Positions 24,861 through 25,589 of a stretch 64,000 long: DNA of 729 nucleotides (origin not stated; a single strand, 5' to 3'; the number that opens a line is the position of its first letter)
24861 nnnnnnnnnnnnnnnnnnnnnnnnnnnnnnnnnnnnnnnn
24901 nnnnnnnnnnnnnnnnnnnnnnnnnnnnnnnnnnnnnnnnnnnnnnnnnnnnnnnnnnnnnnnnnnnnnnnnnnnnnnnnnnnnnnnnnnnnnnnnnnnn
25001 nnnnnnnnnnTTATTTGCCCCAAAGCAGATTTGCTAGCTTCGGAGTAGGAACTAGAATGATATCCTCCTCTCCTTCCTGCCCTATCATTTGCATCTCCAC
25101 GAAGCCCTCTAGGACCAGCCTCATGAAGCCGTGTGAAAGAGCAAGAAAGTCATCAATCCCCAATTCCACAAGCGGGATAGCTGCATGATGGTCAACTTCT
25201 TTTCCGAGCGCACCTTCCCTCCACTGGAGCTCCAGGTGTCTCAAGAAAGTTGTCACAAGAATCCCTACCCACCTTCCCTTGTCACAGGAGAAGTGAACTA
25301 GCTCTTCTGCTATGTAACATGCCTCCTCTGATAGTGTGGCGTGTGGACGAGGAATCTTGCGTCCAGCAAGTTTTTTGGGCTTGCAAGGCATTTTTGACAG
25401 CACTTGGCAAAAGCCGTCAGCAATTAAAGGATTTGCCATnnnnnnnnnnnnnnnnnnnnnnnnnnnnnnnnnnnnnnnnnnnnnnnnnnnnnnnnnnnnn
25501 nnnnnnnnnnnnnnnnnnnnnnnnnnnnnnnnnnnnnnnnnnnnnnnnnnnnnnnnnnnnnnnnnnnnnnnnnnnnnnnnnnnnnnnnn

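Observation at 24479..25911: GC-rich cluster of three small paralogous unknown proteins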

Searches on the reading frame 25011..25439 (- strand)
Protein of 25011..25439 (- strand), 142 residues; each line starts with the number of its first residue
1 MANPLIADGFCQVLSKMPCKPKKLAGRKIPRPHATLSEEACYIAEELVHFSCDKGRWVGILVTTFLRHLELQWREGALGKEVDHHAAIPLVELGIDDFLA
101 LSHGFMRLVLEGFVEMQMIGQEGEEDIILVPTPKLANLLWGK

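Call 8: search_protein_families(library=pfam, proteins=[window:25011-25439:-], max_evalue=1)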
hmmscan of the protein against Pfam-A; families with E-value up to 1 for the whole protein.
window:25011-25439:- (142 aa): 0 families

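Call 9: search_protein_families(library=ncbifam, proteins=[window:25011-25439:-], max_evalue=1)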
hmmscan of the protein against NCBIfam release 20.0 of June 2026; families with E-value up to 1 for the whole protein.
window:25011-25439:- (142 aa): 0 families

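Call 10: find_homologous_proteins(query=window:25011-25439:-, max_evalue=0.01)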
Query window:25011-25439:- (142 aa): 1 proteins with E <= 0.01 among 5 candidates.
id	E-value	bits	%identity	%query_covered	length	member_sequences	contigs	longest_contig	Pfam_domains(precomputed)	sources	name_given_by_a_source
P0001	1.7e-91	322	100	100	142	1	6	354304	-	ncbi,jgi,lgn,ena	-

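Call 11: find_encoding_contigs(protein=P0001, flank=10000, max_places=10)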
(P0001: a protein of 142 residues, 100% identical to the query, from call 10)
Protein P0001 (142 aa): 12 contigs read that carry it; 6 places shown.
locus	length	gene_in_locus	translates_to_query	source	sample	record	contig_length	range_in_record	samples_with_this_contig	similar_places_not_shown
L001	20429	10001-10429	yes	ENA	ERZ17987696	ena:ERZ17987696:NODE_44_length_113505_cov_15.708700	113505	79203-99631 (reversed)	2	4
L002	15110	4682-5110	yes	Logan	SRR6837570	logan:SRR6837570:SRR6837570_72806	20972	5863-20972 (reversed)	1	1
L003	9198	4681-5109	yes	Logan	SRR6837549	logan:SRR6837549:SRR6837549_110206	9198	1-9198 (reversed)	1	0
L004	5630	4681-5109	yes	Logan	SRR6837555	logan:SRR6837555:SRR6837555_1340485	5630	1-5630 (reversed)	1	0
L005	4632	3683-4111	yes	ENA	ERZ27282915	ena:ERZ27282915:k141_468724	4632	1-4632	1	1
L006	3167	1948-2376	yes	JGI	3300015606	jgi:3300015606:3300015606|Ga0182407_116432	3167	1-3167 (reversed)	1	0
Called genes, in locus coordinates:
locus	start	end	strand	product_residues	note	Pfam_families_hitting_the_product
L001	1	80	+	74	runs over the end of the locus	-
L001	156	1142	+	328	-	PF01820:Dala_Dala_lig_N, PF13535:ATP-grasp_4 (faint), PF01820:Dala_Dala_lig_N, PF01071:GARS_A, PF02222:ATP-grasp (weak), PF02655:ATP-grasp_3, PF02786:CPSase_L_D2 (faint), PF07478:Dala_Dala_lig_C, +1 more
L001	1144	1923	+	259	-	-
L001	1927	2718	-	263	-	PF00072:Response_reg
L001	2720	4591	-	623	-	PF00512:HisKA, PF02518:HATPase_c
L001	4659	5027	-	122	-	-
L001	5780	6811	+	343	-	PF13289:SIR2_2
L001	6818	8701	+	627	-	PF01935:DUF87, PF04851:ResIII (faint)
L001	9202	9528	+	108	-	-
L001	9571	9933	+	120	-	-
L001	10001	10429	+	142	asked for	-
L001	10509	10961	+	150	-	-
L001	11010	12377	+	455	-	PF01946:Thi4 (weak), PF01266:DAO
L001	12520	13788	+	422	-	PF03477:ATP-cone, PF00268:Ribonuc_red_sm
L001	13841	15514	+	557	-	PF00317:Ribonuc_red_lgN, PF02867:Ribonuc_red_lgC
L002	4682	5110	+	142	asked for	-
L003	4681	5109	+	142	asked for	-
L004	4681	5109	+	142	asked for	-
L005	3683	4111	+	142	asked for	-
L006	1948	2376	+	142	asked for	-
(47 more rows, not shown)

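Call 23: search_protein_representatives(alignment_id=A1)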
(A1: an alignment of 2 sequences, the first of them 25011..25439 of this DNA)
Query: 2 sequences, 147 profile positions. Proteins with E-value up to 0.001 (for the whole library): 12; up to 1e-10: 2; up to 1e-30: 2. The best 12 are listed.
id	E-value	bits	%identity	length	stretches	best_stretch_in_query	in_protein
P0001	3.8e-79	280.1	-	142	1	1-143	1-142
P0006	1.1e-46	174.8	-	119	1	1-147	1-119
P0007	1.0e-06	45.1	-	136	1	11-143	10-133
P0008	2.2e-06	44.1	-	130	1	11-143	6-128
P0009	3.2e-06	43.5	-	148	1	10-144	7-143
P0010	6.0e-06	42.6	-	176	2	7-79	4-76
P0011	5.1e-05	39.6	-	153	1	9-138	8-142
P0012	3.0e-04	37.1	-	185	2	7-74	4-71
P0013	3.2e-04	37.0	-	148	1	8-142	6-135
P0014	3.4e-04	36.9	-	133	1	7-143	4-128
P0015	4.3e-04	36.6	-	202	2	15-73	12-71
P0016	5.2e-04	36.3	-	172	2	79-144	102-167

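Call 26: find_homologous_proteins(query=A2, max_evalue=0.001)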
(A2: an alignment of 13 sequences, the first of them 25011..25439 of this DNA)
Query A2 (13 sequences) (142 aa, profile of the alignment): 62 proteins with E <= 0.001 among 1721 candidates.
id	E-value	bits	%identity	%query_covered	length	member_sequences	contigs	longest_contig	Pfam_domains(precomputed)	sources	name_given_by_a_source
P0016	2.4e-49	185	22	96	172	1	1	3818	-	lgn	-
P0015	1.3e-47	179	-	-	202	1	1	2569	-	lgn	-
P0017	2.7e-42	162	27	58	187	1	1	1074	-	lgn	-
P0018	6.3e-42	161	22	56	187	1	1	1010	-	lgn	-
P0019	2.8e-40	156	27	39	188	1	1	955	-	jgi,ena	-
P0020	3.9e-40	155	26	56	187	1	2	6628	-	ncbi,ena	-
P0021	4.2e-40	155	30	39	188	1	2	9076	-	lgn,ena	-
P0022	5.2e-40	155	27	39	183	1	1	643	-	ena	-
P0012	1.3e-39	153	22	46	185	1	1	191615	-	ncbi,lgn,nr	ncbi:MAG: hypothetical protein Q8O87_02760 [bacterium]|nr:hypothetical protein [bacterium]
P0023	5.6e-39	151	27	49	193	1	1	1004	-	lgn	-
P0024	1.2e-38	150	29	39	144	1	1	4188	-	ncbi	-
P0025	1.2e-38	150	27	39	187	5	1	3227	-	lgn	-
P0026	1.7e-38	150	24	85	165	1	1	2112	-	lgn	-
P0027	2.8e-38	149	30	31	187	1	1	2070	-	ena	-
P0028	4.3e-38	148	27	39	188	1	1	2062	-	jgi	jgi:hypothetical protein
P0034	2.2e-37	146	22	96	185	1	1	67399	-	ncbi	-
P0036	8.0e-37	144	23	93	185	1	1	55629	-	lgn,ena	-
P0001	1.1e-36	144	100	100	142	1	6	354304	-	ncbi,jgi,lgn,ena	-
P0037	2.8e-36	143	25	57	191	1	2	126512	-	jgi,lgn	jgi:hypothetical protein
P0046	1.7e-32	130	34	37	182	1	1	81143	-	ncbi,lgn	ncbi:MAG: hypothetical protein ABIH36_03425 [bacterium]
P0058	1.5e-27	114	20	56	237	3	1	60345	-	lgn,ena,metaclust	metaclust:\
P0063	3.0e-25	107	22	91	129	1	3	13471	-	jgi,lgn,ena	-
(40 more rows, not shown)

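Call 28: find_encoding_contigs(protein=P0012, flank=8000, max_places=2)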
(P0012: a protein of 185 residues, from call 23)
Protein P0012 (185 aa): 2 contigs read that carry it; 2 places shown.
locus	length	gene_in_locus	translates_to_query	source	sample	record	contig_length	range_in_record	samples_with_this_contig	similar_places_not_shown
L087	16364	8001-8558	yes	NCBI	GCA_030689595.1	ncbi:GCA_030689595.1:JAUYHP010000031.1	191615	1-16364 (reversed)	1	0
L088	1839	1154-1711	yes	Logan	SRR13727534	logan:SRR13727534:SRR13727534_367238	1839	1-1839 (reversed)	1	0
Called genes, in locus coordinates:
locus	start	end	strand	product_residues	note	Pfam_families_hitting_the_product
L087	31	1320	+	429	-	PF01547:SBP_bac_1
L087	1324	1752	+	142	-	PF18895:T4SS_pilin (weak)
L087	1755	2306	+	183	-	PF04956:TrbC (weak), PF18895:T4SS_pilin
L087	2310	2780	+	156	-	PF18895:T4SS_pilin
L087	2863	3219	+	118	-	PF18895:T4SS_pilin (weak)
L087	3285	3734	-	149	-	-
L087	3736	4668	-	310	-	PF01145:Band_7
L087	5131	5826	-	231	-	-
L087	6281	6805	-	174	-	PF04191:PEMT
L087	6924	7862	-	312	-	PF01820:Dala_Dala_lig_N, PF02655:ATP-grasp_3 (weak), PF02786:CPSase_L_D2, PF07478:Dala_Dala_lig_C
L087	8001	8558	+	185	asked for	-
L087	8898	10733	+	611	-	PF06480:FtsH_ext (weak), PF06068:TIP49 (faint), PF00004:AAA, PF07728:AAA_5 (faint), PF17862:AAA_lid_3, PF01434:Peptidase_M41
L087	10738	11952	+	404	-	PF00999:Na_H_Exchanger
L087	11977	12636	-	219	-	PF02223:Thymidylate_kin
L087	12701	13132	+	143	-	PF00692:dUTPase, PF22769:DCD (weak)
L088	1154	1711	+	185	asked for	-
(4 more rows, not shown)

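Call 29: find_encoding_contigs(protein=P0037, flank=8000, max_places=2)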
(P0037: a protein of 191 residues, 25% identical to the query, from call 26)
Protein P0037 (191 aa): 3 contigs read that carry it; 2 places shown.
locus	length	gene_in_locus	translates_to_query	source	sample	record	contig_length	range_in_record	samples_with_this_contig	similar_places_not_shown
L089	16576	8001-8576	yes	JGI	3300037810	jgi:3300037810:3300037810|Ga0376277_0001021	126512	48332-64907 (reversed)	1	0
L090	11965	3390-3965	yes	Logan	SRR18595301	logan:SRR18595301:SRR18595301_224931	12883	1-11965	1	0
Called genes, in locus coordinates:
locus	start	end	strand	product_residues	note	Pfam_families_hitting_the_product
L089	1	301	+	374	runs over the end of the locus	PF00535:Glycos_transf_2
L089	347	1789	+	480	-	PF01943:Polysacc_synt, PF13440:Polysacc_synt_3, PF01554:MatE (weak)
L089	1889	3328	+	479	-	PF05159:Capsule_synth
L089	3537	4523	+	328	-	PF13403:Hint_2 (weak)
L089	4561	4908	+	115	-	PF03819:MazG (weak), PF12643:MazG-like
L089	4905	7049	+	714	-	PF04851:ResIII (weak), PF09848:SLFN-g3_helicase, PF00717:Peptidase_S24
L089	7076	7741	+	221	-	-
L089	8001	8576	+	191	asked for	-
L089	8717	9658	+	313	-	PF00891:Methyltransf_2 (weak), PF13489:Methyltransf_23, PF06325:PrmA (weak), PF07021:MetW (weak), PF13847:Methyltransf_31, PF08241:Methyltransf_11, PF08242:Methyltransf_12, PF13649:Methyltransf_25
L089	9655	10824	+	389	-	PF13439:Glyco_transf_4, PF00534:Glycos_transf_1, PF13692:Glyco_trans_1_4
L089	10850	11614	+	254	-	PF05711:TylF, PF13578:Methyltransf_24 (weak)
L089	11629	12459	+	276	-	PF02475:TRM5-TYW2_MTfase, PF05575:V_cholerae_RfbT (weak), PF05050:Methyltransf_21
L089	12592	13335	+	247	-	PF01966:HD (weak)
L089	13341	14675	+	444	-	PF01210:NAD_Gly3P_dh_N (faint), PF02826:2-Hacid_dh_C (faint), PF03446:NAD_binding_2 (weak), PF03721:UDPG_MGDP_dh_N, PF00984:UDPG_MGDP_dh, PF03720:UDPG_MGDP_dh_C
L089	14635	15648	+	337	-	PF00534:Glycos_transf_1, PF13692:Glyco_trans_1_4 (weak), PF13524:Glyco_trans_1_2 (weak)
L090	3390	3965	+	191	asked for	-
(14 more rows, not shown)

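Call 37: find_encoding_contigs(protein=P0034, flank=8000, max_places=1)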
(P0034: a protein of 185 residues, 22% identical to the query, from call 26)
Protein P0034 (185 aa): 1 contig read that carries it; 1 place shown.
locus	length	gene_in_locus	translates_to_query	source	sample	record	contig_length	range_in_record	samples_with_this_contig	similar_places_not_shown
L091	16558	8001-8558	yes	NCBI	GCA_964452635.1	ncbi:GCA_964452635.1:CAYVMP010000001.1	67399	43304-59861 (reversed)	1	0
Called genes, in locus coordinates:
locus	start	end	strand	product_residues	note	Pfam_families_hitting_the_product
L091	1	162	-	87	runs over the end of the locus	PF01649:Ribosomal_S20p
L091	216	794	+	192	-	PF01330:RuvA_N, PF00633:HHH (faint), PF14520:HHH_5, PF07499:RuvA_C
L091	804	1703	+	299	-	PF01149:Fapy_DNA_glyco, PF06831:H2TH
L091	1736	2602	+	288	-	PF00932:LTD (faint)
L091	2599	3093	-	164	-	PF00588:SpoU_methylase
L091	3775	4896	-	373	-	-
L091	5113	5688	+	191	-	PF13539:Peptidase_M15_4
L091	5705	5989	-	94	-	-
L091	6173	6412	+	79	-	-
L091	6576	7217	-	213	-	PF10881:DUF2726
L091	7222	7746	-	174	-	-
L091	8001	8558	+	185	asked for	-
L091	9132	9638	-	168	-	PF03118:RNA_pol_A_CTD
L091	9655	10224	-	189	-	-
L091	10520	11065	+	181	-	PF00929:RNase_T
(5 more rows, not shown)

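Call 38: find_encoding_contigs(protein=P0046, flank=8000, max_places=1)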
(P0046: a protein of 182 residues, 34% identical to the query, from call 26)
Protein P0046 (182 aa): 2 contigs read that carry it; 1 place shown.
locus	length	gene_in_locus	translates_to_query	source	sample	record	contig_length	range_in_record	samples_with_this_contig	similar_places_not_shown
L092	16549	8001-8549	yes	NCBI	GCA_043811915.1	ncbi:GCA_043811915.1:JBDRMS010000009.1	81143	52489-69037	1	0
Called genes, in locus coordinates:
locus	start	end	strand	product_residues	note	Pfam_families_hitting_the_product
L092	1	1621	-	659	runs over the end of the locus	PF01496:V_ATPase_I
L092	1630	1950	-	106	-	-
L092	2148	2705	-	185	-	-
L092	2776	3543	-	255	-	PF12705:PDDEXK_1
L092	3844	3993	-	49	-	-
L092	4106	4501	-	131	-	PF09685:MamF_MmsF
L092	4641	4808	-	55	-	-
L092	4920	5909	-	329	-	PF02779:Transket_pyr, PF02780:Transketolase_C, PF22613:Transketolase_C_1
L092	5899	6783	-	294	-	PF00456:Transketolase_N, PF13292:DXP_synthase_N (weak), PF00676:E1_dh (weak)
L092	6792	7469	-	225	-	PF00834:Ribul_P_3_epim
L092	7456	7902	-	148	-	PF02502:LacAB_rpiB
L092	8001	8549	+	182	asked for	-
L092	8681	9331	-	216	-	PF00156:Pribosyltran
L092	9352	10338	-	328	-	PF00215:OMPdecase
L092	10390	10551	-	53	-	-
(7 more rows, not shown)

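Call 40: predict_structure(alignment_id=A3)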
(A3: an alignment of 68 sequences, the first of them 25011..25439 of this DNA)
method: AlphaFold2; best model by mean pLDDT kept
length: 142 residues; sequences in the alignment: 68
mean_pLDDT: 85.6   pTM: 0.79
mean pLDDT of the five models: 85.6, 84.9, 83.0, 82.7, 82.5
residues with pLDDT >= 90: 85; 70-90: 36; 50-70: 13; < 50: 8
segments of 3 or more residues with pLDDT < 50: 80-82
pLDDT, mean of each block of 10 residues (from residue 1): 80 96 93 88 95 97 92 71 49 72 94 94 88 96 69
secondary structure, 60 per line:
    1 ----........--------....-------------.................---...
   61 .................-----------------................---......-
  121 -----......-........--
elements in order: E10-12 H21-24 H38-54 E58-61 H62-77 H95-110 E114-119 E126-131 H133-140

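Call 44: fold_search(model_id=the predicted structure, library=pdb)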
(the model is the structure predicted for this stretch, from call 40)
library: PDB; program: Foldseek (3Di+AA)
matches with E <= 10: 887; with E <= 0.001: 0
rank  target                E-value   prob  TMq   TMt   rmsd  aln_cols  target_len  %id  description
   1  1bm9_A                2.7e-02  0.96  0.39  0.45   6.0       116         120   14  REPLICATION TERMINATOR PROTEIN FROM BACILLUS SUBTILIS (released 1999-01-06)
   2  1zgj                  5.4e-02  0.85  0.27  0.12  11.2        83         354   24  Crystal structure of isoflavanone 4'-O-methyltransferase complexed with (+)-pisatin (released 2006-08-01)
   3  2dqr_B                5.8e-02  0.92  0.37  0.45   5.8       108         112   14  Crystal structure of the replication terminator protein mutant RTP.E39K.R42Q (released 2007-05-29)
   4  1zga                  5.8e-02  0.87  0.27  0.12  10.4        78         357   24  Crystal structure of isoflavanone 4'-O-methyltransferase complexed with (+)-6a-hydroxymaackiain (released 2006-08-01)
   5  8dh4_M                6.5e-02  0.41  0.27  0.06  14.7       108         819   16  T7 RNA polymerase elongation complex with unnatural base dPa-DsTP pair (released 2023-02-01)
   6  1zg3                  9.3e-02  0.44  0.27  0.12  15.0       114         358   18  Crystal structure of the isoflavanone 4'-O-methyltransferase complexed with SAH and 2,7,4'-trihydroxyisoflavanone (released 2006-08-01)
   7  1j0r_A                1.0e-01  0.92  0.41  0.50   5.3       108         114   13  Crystal structure of the replication termination protein mutant C110S (released 2003-11-20)
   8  1j0r_B                1.0e-01  0.85  0.41  0.47   6.4       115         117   12  Crystal structure of the replication termination protein mutant C110S (released 2003-11-20)
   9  2e1n_B                1.5e-01  0.89  0.40  0.50   5.8       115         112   17  Crystal structure of the Cyanobacterium circadian clock modifier Pex (released 2006-11-28)
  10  6i5z_B                1.7e-01  0.25  0.25  0.12  13.4       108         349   12  Papaver somniferum O-methyltransferase (released 2019-03-27)
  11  4pgg_A                2.0e-01  0.30  0.25  0.12  13.6       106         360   23  Caffeic acid O-methyltransferase from Sorghum bicolor (released 2014-07-02)
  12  7a8r_B                2.2e-01  0.18  0.24  0.08  16.8       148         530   11  Structure of RecQL from Bos taurus (released 2021-10-06)
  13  4pgh_A                2.6e-01  0.28  0.27  0.12  13.8       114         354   18  Caffeic acid O-methyltransferase from Sorghum bicolor (released 2014-07-02)
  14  5x11_D                2.7e-01  0.87  0.41  0.34   3.9       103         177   14  Crystal structure of Bacillus subtilis PadR in complex with operator DNA (released 2017-11-22)
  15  5xoh                  2.9e-01  0.25  0.26  0.12  14.4       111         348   15  Crystal structure of bergaptol o-methyltransferase complex (released 2018-05-23)
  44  4hqm_A                5.9e-01  0.33  0.27  0.37   8.5        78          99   20  The crystal structure of QsrR-menadione complex (released 2013-03-06)
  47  4hqe_A                6.3e-01  0.80  0.26  0.35   1.7        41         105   34  The crystal structure of QsrR-DNA complex (released 2013-03-06)
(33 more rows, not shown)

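Call 47: fold_search(model_id=the predicted structure, library=viral)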
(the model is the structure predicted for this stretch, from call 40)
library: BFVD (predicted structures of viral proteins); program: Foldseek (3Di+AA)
matches with E <= 10: 1126; with E <= 0.001: 0
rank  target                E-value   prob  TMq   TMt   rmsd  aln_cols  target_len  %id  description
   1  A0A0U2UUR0            3.8e-02  0.95  0.38  0.42   7.3        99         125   13  Uncharacterized protein [Pseudomonas phage SM1]
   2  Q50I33                6.8e-02  0.96  0.40  0.55   6.5       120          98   15  Putative transcriptional regulator [Acidianus rod-shaped virus 1]
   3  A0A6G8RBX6            8.7e-02  0.80  0.25  0.31   4.0        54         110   28  Uncharacterized protein [Salmonella phage emhyr]
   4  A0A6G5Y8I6            9.2e-02  0.30  0.27  0.08  14.2       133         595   14  (no name in the UniProt tables at hand)
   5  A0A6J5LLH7            1.0e-01  0.97  0.39  0.20   4.9       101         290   12  Bacteriophage lambda, GpO, N-terminal [uncultured Caudovirales phage]
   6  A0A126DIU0            1.1e-01  0.98  0.46  0.31   3.4       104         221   12  (no name in the UniProt tables at hand)
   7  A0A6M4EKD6            1.1e-01  0.33  0.27  0.07  12.5       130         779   12  DNA-directed RNA polymerase [Synechococcus phage S-SBP1]
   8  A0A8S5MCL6            1.2e-01  0.89  0.37  0.20   5.6       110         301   14  Replisome organizer protein [Myoviridae sp. ct9Fw19]
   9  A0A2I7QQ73            1.3e-01  0.85  0.43  0.26   5.6       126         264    8  (no name in the UniProt tables at hand)
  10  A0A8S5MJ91            1.4e-01  0.84  0.39  0.24   7.0       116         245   14  Chromosome replication initiation protein [Siphoviridae sp. ctHMI2]
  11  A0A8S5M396            1.7e-01  0.33  0.29  0.20  17.2       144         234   16  Replication initiator protein [Siphoviridae sp. ctOVO10]
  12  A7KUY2                1.8e-01  0.85  0.40  0.40   8.0       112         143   16  (no name in the UniProt tables at hand)
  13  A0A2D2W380            1.9e-01  0.33  0.27  0.07  11.8       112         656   12  DNA-directed RNA polymerase [Escherichia phage PGT2]
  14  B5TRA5                2.0e-01  0.60  0.32  0.43   9.8       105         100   17  (no name in the UniProt tables at hand)
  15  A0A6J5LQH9            2.0e-01  0.25  0.23  0.29   8.6       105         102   17  Uncharacterized protein [uncultured Caudovirales phage]
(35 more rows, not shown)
